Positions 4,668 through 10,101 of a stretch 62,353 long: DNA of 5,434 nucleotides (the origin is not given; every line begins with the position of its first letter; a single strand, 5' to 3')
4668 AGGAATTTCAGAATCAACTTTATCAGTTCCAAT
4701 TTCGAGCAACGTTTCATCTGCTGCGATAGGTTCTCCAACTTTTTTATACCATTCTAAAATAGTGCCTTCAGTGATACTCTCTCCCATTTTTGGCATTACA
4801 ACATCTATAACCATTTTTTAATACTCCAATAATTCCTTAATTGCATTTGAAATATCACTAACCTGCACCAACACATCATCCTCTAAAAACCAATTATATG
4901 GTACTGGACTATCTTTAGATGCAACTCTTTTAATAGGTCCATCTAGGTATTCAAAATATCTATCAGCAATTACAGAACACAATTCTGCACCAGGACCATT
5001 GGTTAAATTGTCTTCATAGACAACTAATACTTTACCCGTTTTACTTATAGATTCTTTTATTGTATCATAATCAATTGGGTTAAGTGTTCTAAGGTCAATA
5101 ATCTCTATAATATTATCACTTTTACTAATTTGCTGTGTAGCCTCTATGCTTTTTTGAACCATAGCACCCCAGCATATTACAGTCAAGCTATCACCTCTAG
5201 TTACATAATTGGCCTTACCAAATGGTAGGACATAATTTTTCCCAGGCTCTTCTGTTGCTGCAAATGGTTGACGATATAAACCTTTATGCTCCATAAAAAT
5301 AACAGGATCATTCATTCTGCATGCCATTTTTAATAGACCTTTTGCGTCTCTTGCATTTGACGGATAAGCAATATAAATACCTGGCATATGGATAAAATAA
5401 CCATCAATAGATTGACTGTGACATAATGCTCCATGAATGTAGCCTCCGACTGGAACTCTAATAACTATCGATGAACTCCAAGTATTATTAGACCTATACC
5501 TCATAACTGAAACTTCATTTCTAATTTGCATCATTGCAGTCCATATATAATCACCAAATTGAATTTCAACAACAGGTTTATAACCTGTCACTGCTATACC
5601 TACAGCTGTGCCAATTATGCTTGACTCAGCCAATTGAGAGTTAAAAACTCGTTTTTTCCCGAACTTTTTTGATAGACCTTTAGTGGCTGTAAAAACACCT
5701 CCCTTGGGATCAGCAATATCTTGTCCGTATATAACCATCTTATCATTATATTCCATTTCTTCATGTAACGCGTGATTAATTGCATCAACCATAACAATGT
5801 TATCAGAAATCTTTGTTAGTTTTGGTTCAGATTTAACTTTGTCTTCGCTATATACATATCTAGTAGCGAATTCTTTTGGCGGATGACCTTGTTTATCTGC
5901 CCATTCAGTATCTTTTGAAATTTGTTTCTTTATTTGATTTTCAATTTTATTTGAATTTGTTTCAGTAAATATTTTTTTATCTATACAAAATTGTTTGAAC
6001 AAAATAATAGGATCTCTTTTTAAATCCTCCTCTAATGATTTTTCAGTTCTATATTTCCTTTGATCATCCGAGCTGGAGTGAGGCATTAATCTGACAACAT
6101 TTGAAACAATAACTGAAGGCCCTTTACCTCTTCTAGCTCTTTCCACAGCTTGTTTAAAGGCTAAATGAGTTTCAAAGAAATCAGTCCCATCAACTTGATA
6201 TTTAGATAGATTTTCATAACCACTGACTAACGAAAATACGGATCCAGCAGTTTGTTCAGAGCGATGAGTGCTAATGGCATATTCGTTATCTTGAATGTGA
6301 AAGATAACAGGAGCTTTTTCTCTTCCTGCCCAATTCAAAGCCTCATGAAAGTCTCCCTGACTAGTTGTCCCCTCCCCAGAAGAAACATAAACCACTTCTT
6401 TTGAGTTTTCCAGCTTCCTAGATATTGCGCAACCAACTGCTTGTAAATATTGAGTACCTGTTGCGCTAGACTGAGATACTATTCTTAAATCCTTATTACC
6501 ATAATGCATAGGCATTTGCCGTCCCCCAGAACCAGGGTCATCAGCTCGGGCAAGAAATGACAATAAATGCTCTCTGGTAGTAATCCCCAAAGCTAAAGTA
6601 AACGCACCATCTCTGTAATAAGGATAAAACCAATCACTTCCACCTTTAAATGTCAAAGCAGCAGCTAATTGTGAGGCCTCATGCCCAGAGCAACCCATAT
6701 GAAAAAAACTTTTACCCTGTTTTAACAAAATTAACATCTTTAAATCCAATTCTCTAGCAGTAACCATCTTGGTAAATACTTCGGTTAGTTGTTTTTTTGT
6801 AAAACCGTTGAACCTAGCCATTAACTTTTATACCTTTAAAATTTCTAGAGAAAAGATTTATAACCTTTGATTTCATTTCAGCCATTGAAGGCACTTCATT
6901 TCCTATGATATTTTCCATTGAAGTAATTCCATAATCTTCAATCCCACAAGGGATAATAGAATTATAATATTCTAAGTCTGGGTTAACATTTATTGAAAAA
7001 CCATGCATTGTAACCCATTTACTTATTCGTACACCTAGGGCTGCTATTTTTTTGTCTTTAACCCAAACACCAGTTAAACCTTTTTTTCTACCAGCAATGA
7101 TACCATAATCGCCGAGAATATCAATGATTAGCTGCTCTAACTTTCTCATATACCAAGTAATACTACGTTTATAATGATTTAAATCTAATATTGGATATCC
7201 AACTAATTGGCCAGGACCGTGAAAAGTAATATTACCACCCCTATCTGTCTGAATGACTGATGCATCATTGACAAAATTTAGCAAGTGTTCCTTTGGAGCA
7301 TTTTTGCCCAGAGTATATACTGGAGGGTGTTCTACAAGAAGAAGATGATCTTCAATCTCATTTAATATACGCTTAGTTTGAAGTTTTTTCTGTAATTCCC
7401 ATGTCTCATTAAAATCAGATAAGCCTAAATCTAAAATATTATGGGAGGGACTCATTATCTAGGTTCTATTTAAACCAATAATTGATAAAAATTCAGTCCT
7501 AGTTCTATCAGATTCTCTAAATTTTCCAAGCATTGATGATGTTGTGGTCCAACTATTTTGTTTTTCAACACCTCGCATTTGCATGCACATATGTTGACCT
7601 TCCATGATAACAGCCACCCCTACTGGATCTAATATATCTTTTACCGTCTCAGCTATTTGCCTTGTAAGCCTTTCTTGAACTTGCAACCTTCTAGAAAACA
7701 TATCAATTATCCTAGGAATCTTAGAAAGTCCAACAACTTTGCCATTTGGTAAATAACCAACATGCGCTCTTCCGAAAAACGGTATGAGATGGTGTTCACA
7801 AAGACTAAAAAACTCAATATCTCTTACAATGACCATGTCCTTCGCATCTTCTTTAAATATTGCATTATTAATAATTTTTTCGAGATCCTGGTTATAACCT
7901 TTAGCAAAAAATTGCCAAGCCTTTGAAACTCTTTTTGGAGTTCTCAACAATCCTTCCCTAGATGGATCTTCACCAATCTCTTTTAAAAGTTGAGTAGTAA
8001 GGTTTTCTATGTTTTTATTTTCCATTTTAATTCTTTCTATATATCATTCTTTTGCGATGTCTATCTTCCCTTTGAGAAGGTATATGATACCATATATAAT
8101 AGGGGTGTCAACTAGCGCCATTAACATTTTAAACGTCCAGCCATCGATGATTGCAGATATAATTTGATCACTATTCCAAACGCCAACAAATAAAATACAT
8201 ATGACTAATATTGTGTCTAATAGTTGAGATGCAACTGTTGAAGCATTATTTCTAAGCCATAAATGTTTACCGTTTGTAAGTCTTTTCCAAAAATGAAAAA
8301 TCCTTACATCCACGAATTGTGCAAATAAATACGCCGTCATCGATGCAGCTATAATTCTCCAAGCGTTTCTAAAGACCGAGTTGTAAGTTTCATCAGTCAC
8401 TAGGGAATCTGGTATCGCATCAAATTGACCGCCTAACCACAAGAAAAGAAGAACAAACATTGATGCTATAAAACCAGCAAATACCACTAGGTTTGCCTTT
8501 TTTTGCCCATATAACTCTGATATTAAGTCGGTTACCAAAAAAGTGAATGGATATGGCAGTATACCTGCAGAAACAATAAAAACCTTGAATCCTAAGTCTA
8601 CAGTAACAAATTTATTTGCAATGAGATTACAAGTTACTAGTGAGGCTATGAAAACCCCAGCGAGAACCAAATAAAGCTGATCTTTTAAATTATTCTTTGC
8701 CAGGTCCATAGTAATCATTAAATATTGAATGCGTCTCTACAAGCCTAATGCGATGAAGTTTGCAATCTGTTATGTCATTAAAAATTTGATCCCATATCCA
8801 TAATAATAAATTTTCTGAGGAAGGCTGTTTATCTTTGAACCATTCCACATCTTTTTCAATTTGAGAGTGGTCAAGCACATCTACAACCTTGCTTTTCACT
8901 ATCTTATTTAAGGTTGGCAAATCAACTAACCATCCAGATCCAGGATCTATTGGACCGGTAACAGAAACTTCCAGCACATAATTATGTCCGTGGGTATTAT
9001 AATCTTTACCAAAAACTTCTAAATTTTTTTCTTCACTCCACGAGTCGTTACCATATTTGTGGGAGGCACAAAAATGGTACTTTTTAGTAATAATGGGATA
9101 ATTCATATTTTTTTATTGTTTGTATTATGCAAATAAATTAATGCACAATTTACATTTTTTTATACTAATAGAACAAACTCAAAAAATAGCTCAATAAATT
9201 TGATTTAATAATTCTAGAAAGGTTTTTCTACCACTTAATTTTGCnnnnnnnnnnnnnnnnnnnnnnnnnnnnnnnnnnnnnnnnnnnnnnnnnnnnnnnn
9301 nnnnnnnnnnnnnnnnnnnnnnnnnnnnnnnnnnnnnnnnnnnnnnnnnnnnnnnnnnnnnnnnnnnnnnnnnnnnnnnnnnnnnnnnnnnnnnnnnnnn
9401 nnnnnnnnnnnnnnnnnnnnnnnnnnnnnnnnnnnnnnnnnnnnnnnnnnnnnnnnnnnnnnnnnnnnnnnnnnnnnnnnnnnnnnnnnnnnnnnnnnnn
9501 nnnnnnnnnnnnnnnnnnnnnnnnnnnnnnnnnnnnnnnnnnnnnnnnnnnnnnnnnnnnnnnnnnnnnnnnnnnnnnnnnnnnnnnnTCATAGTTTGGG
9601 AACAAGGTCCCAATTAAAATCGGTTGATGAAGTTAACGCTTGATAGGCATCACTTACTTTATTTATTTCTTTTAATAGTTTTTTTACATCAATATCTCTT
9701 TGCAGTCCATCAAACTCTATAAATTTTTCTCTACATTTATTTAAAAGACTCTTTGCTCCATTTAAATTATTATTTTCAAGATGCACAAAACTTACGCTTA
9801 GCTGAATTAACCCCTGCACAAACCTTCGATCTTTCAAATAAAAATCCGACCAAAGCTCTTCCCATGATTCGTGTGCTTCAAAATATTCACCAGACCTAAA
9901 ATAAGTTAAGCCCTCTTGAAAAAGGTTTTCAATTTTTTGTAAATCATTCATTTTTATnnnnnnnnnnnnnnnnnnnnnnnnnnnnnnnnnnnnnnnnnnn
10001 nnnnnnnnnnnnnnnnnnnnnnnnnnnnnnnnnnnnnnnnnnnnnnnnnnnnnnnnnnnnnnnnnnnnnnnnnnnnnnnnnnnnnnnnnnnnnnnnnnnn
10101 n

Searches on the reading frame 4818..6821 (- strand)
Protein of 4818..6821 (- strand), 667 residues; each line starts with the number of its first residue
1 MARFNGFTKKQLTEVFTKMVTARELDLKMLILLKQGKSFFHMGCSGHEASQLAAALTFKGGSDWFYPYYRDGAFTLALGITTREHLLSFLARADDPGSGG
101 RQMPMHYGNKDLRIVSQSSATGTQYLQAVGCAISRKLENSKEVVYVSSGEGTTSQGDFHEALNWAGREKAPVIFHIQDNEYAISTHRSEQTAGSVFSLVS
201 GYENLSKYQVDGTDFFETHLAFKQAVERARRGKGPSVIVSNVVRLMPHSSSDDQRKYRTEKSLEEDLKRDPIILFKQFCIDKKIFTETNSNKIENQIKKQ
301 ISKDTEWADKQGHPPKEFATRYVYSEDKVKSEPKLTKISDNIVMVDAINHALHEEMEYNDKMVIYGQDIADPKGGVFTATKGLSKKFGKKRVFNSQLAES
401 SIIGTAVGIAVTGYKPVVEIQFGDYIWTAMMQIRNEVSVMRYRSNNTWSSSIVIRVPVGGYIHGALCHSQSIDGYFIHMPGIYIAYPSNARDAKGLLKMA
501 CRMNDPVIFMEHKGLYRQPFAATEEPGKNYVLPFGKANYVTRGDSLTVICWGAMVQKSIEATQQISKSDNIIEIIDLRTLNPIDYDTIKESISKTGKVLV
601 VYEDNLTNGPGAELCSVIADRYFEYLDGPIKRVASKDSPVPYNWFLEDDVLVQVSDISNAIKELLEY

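Call 43: search_protein_families(library=pfam, proteins=[window:4818-6821:-], max_evalue=0.0001)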
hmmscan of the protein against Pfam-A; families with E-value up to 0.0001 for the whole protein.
window:4818-6821:- (667 aa): 4 families
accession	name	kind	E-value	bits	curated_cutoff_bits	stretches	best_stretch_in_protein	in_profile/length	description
PF00676.26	E1_dh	-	2.2e-61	207.9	22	1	19-314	4-297/300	Dehydrogenase E1 component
PF02779.29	Transket_pyr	-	2.7e-37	128.5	27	1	342-517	3-173/174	Transketolase, pyrimidine binding domain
PF02780.25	Transketolase_C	-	1.4e-27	96.5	25.9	1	535-657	1-124/124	Transketolase, C-terminal domain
PF13292.11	DXP_synthase_N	-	9e-05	22.3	21.2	0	121-185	113-177/274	1-deoxy-D-xylulose-5-phosphate synthase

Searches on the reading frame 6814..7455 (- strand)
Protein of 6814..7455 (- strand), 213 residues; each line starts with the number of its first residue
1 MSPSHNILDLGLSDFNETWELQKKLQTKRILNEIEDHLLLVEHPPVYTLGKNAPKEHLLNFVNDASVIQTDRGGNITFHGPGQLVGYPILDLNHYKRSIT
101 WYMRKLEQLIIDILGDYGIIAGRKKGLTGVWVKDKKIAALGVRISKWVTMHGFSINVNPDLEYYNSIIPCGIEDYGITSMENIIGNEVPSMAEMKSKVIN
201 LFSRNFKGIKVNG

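Call 43: search_protein_families(library=pfam, proteins=[window:6814-7455:-], max_evalue=0.0001)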
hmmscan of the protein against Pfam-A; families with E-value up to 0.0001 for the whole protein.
window:6814-7455:- (213 aa): 1 family
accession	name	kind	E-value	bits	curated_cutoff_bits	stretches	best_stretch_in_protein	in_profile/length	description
PF21948.1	LplA-B_cat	-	1.8e-47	162.3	27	1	16-202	3-199/200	Lipoyl protein ligase A/B catalytic domain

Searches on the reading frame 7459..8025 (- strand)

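Call 43: search_protein_families(library=pfam, proteins=[window:7459-8025:-], max_evalue=0.0001)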
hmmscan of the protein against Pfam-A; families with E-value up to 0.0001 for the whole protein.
window:7459-8025:- (188 aa): 1 family
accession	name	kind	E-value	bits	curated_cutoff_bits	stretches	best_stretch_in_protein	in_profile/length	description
PF01227.27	GTP_cyclohydroI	-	6.1e-77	257.5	27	1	7-183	2-178/179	GTP cyclohydrolase I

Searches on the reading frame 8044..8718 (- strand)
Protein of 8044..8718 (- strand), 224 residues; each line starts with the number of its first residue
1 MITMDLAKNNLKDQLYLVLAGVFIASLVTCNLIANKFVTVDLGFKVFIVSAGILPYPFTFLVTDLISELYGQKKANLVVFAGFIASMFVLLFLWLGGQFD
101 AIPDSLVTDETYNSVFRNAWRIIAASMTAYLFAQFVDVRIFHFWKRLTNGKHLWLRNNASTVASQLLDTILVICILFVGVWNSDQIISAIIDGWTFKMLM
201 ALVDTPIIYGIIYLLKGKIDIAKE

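Call 43: search_protein_families(library=pfam, proteins=[window:8044-8718:-], max_evalue=0.0001)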
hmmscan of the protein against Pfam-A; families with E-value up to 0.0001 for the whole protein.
window:8044-8718:- (224 aa): 1 family
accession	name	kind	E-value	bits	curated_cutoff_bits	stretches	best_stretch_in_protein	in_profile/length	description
PF02592.20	Vut_1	-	1.4e-52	178.6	27.2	1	50-209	1-150/152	Putative vitamin uptake transporter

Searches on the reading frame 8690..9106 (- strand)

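Call 43: search_protein_families(library=pfam, proteins=[window:8690-9106:-], max_evalue=0.0001)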
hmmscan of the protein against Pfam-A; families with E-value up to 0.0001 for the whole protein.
window:8690-9106:- (138 aa): 1 family
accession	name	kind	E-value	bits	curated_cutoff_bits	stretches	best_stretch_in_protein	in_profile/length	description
PF01242.24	PTPS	-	1.4e-27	96.5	22.4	1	6-133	2-119/121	6-pyruvoyl tetrahydropterin synthase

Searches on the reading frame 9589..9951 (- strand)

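Call 43: search_protein_families(library=pfam, proteins=[window:9589-9951:-], max_evalue=0.0001)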
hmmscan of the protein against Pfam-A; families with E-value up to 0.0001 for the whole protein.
window:9589-9951:- (120 aa): 1 family
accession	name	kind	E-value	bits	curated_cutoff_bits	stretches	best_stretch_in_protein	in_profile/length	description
PF03745.19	DUF309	-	3e-21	75.3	27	1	11-69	1-59/59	Domain of unknown function (DUF309)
